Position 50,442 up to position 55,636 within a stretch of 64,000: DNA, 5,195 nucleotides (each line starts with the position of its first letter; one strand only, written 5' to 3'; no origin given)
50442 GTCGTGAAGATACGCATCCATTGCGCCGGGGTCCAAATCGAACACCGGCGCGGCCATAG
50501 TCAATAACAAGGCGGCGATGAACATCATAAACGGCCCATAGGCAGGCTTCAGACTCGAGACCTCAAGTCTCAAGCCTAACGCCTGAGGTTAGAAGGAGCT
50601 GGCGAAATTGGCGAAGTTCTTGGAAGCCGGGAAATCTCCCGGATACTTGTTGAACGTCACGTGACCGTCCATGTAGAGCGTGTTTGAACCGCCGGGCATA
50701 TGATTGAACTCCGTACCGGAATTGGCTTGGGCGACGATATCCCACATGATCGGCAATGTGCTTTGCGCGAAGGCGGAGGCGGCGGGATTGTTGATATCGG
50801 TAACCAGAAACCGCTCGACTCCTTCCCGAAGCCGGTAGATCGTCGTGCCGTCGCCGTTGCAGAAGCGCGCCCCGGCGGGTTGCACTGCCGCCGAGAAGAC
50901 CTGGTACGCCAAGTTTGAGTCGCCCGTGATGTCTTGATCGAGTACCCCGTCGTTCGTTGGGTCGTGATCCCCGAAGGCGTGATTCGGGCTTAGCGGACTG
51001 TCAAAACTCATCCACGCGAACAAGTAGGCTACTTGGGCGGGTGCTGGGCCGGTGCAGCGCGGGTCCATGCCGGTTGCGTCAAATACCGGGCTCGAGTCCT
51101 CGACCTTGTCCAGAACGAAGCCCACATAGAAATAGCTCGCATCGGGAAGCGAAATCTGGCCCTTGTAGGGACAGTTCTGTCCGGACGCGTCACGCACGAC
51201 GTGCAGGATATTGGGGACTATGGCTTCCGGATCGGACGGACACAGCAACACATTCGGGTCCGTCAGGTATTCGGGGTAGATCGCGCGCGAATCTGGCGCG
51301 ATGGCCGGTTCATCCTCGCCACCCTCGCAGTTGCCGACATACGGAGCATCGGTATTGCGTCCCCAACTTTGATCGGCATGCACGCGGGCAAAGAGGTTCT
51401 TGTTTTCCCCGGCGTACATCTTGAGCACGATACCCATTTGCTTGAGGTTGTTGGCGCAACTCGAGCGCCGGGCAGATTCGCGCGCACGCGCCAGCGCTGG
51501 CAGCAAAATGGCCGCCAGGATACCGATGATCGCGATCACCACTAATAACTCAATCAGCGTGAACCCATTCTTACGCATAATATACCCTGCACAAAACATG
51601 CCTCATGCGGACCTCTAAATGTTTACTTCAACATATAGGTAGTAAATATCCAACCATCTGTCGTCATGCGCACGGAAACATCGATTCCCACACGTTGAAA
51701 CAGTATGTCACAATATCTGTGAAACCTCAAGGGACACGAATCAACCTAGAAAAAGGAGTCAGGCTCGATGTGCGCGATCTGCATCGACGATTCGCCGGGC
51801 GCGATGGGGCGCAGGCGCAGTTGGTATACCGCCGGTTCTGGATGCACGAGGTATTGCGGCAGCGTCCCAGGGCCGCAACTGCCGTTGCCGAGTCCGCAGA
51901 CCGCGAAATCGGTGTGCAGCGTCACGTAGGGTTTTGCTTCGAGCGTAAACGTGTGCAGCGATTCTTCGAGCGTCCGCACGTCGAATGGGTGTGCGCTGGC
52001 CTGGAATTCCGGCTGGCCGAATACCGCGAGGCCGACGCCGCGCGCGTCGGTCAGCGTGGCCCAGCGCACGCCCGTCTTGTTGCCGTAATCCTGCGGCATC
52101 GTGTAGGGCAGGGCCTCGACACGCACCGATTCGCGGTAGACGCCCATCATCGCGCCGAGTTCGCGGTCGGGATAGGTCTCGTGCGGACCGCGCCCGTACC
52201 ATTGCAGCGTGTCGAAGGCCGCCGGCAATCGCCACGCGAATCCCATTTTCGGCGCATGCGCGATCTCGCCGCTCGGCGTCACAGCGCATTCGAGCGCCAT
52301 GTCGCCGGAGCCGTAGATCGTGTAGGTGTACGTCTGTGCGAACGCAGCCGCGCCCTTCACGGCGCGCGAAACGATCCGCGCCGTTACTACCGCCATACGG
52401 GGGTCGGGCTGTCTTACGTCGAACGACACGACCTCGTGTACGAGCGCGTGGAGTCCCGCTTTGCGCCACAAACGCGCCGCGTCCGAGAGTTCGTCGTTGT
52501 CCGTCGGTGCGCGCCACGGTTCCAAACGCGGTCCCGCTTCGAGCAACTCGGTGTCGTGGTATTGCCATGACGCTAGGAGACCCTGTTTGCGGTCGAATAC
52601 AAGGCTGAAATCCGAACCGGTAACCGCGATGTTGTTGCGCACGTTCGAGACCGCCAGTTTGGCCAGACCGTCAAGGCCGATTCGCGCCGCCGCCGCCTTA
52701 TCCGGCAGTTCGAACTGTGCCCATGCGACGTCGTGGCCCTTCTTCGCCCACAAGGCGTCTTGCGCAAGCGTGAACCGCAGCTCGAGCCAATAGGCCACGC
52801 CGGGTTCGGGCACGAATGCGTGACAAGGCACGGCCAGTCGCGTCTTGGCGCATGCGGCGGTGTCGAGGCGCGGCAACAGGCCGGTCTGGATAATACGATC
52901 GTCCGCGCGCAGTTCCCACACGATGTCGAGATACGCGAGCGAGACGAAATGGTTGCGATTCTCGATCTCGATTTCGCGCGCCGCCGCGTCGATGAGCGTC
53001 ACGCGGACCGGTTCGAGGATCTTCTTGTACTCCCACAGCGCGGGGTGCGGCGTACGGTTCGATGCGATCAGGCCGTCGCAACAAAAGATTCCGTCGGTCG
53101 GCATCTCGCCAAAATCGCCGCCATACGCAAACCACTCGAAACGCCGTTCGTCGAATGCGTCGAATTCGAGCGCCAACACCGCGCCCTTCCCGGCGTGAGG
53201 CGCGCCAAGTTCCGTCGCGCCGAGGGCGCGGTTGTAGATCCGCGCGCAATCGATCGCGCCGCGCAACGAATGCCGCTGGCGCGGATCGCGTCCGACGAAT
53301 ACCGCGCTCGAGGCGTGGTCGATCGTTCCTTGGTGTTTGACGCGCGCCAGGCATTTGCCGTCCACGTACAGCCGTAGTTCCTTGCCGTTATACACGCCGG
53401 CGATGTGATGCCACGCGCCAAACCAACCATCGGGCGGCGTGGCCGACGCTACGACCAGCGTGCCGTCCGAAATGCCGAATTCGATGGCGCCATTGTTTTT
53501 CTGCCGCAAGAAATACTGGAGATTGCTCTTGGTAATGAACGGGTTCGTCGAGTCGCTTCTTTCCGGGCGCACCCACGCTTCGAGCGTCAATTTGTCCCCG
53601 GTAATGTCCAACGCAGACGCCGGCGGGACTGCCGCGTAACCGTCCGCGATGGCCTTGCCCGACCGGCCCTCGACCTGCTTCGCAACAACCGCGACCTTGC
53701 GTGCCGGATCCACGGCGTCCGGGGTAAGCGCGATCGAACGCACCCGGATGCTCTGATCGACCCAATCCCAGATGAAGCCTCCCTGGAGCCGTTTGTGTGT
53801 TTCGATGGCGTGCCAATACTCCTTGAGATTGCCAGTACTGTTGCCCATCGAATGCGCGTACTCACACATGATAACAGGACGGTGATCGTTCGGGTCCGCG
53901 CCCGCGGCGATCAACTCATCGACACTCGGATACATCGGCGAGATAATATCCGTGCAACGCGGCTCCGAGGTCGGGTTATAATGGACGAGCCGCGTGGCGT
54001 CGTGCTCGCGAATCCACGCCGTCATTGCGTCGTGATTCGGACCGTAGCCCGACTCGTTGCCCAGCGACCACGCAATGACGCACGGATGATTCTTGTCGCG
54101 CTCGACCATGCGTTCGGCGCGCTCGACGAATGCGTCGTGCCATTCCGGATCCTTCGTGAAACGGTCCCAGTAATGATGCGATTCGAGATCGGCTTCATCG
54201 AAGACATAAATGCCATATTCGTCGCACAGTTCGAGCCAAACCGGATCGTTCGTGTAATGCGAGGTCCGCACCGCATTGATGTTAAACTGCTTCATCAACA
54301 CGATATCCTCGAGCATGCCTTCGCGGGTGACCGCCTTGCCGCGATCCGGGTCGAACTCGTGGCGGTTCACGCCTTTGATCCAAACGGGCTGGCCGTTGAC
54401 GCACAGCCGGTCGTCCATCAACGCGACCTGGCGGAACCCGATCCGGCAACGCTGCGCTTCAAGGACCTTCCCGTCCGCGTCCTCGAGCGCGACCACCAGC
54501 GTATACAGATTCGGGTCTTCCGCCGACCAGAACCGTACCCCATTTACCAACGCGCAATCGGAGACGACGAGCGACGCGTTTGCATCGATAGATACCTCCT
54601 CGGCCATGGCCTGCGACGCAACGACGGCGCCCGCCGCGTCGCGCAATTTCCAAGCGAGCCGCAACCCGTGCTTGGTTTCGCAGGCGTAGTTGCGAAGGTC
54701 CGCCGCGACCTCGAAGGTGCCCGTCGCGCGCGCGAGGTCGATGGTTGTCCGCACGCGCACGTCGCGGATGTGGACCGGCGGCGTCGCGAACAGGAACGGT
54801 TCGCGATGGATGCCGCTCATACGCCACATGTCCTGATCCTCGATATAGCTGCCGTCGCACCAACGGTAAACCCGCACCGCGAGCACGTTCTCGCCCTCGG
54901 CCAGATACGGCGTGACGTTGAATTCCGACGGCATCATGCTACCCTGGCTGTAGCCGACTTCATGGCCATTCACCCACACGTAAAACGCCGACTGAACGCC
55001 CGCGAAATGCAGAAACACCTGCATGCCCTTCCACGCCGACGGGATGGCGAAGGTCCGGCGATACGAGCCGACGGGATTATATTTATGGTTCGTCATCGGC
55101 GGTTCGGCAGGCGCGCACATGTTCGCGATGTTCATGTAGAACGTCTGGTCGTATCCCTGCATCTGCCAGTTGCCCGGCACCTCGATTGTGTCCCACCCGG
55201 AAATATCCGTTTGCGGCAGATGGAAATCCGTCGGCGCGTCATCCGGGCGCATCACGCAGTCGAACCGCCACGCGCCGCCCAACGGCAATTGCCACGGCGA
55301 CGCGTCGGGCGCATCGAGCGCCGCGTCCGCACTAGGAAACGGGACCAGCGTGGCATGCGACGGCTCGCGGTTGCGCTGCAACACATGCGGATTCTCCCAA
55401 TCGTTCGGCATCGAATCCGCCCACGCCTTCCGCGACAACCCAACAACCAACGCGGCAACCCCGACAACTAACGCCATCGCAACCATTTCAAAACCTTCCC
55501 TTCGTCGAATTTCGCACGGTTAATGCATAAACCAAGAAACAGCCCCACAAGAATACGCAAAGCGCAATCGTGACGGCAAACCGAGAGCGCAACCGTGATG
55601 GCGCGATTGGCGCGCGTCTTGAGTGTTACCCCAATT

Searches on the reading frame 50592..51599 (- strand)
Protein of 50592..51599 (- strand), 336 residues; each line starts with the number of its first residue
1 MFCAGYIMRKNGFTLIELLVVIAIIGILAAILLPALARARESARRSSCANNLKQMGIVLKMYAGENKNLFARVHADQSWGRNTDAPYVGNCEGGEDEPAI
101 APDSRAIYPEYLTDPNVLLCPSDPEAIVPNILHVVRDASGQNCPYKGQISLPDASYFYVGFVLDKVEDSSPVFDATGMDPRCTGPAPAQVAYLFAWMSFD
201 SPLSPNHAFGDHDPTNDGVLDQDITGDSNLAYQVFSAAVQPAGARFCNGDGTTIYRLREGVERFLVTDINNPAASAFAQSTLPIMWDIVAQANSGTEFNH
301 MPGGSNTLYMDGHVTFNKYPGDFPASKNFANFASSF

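Call 64: search_protein_families(library=ncbifam, proteins=[window:50592-51599:-], max_evalue=0.001)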
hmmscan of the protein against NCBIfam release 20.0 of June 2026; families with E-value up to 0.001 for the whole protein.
window:50592-51599:- (336 aa): 10 families
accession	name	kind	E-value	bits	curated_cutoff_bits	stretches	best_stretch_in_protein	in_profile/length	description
NF041775.1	typeIV_PilA_Myxo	equivalog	7e-10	39.2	400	1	7-65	7-65/214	type IV pilin protein PilA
TIGR01710.1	typeII_sec_gspG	equivalog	8.3e-10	38.8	88.85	1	12-67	2-57/134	type II secretion system major pseudopilin GspG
TIGR02532.1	IV_pilin_GFxxxE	domain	3.8e-09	36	16.3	1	11-33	2-24/24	prepilin-type N-terminal cleavage/methylation domain-containing protein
NF040999.1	pilin_ComGC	equivalog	6.4e-08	32.7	75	1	11-63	2-54/84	competence type IV pilus major pilin ComGC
TIGR01708.2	typeII_sec_gspH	equivalog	1.8e-07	31.3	80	1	11-50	2-41/169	type II secretion system minor pseudopilin GspH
NF007862.0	PRK10574.1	equivalog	5.1e-07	29.9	138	1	8-37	2-31/145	prepilin peptidase-dependent pilin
NF041013.1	T4P_ComGE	equivalog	7.6e-06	25.9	49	1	10-55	3-51/83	competence type IV pilus minor pilin ComGE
NF007800.0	PRK10506.1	equivalog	1.4e-05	25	158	1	8-96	6-96/163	prepilin peptidase-dependent protein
TIGR02596.1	TIGR02596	subfamily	2.1e-05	24.7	70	1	13-54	1-42/196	Verru_Chthon cassette protein D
TIGR04294.2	pre_pil_HX9DG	domain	0.00022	20.9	19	1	302-316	6-20/22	H-X9-DG-CTERM domain-containing protein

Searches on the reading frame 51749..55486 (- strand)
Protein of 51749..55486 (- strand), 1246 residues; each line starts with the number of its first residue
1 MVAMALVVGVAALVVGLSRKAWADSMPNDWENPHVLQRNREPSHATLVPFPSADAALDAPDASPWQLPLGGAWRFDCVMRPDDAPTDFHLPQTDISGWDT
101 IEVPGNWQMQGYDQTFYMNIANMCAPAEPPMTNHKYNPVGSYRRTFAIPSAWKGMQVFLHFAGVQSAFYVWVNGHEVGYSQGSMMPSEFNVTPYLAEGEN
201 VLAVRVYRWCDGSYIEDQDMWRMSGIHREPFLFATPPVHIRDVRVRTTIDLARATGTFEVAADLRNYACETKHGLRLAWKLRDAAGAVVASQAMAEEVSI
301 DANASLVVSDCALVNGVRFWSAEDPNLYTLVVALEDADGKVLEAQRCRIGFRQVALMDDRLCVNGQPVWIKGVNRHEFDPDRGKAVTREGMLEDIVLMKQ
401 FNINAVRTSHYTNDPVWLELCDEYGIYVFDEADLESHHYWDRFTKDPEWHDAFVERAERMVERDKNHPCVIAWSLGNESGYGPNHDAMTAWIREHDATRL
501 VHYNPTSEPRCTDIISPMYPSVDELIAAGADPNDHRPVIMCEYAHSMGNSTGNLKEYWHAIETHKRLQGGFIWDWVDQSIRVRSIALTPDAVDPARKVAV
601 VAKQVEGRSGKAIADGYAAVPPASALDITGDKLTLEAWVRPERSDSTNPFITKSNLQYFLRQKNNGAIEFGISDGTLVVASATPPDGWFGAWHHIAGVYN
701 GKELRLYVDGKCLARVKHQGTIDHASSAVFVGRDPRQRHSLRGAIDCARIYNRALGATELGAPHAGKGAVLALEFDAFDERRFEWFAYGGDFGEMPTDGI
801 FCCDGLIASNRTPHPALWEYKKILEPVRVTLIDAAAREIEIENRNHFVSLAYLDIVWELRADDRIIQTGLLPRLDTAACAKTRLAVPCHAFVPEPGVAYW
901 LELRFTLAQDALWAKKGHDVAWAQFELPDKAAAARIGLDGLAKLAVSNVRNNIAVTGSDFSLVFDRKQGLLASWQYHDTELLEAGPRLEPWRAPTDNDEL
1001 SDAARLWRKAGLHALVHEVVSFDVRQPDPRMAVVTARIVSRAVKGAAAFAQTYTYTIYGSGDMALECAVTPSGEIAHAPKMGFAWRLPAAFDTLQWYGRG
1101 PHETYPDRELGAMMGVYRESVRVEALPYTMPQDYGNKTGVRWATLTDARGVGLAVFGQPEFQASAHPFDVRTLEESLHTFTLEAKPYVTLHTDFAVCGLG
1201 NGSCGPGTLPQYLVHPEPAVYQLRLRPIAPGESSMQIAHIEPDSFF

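Call 64: search_protein_families(library=ncbifam, proteins=[window:51749-55486:-], max_evalue=0.001)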
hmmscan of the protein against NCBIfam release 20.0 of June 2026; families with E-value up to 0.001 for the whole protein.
window:51749-55486:- (1246 aa): 12 families
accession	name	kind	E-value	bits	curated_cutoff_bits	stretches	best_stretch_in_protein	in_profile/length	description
NF052611.1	beta_gal_Bga2A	equivalog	5.7e-298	991.2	999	2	31-583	3-567/1007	beta-galactosidase, LacZ type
NF007666.0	PRK10340.1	equivalog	1.8e-270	900.1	1284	2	28-582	2-552/1030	beta-galactosidase subunit alpha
NF041100.1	betagal_LacZ_Ttogales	equivalog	4.4e-254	845.9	2000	2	29-582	2-550/1090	beta-galactosidase LacZ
NF007074.0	PRK09525.1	subfamily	1.3e-246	821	1221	2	28-581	15-577/1027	beta-galactosidase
NF049891.1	Bet1-4galacdseBT4156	equivalog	1.1e-64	218.8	1700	1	96-581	42-506/946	exo-beta-1,4-galactosidase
NF041462.1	GalA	equivalog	2.5e-59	201.2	900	1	91-482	39-408/763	beta-galactosidase GalA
NF041463.1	GalB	equivalog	1.4e-49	168.7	900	1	79-485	78-485/869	beta-galactosidase GalB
NF007538.0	PRK10150.1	equivalog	2.1e-44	151.8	544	1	141-480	68-422/607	beta-glucuronidase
NF050095.1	BetGlucuronLacZ4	equivalog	7e-34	116.9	950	1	136-479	58-408/666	beta-glucuronidase LacZ4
NF049877.1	GlucurArabfur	equivalog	6.2e-29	100.3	1800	1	138-498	422-790/1400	beta-d-glucuronidase/beta-L-arabinofuranosidase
NF049890.1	Bet1-4galacdseBT4151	equivalog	2e-27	95.5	1500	1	133-479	102-450/952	exo-beta-1,4-galactosidase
NF045579.1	rhamnoside_JR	domain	0.00028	21.1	50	1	137-209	39-111/123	glycosylhydrolase-like jelly roll fold domain-containing protein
